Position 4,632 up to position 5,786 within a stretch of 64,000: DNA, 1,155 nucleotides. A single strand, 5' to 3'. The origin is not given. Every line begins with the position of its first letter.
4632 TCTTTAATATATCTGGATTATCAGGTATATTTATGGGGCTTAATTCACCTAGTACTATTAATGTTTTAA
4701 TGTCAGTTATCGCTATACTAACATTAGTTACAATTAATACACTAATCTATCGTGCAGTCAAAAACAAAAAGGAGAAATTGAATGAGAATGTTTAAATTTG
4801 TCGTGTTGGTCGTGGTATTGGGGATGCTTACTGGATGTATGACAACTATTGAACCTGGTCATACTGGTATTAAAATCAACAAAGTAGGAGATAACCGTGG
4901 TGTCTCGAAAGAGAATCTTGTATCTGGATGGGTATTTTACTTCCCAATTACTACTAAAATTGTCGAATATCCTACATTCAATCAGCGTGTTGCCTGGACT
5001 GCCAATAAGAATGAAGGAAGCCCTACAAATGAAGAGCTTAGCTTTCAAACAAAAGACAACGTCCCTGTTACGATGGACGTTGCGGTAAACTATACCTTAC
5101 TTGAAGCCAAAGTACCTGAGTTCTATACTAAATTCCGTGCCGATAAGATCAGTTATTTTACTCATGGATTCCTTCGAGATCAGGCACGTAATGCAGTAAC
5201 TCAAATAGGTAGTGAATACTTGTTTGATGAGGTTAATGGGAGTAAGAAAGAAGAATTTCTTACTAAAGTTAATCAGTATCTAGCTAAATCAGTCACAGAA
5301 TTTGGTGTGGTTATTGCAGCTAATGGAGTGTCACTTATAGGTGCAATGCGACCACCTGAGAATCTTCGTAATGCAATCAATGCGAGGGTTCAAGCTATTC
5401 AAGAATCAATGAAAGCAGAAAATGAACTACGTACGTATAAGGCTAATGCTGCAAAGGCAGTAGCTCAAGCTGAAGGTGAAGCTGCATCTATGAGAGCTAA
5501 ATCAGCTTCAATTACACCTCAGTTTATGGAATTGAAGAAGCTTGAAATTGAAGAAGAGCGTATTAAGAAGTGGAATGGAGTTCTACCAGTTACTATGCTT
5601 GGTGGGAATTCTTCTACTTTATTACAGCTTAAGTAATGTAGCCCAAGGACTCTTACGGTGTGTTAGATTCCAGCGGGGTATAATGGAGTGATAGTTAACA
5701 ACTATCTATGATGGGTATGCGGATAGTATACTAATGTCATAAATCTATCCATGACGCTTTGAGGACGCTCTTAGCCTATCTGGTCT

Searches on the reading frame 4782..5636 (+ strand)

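Call 83: search_protein_families(library=pfam, proteins=[window:4782-5636:+], max_evalue=0.01)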
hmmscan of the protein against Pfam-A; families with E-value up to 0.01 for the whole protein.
window:4782-5636:+ (284 aa): 1 family
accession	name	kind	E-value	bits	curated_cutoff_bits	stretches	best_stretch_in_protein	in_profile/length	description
PF01145.31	Band_7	-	1.7e-26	93.8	23.6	1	22-230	2-174/176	SPFH domain / Band 7 family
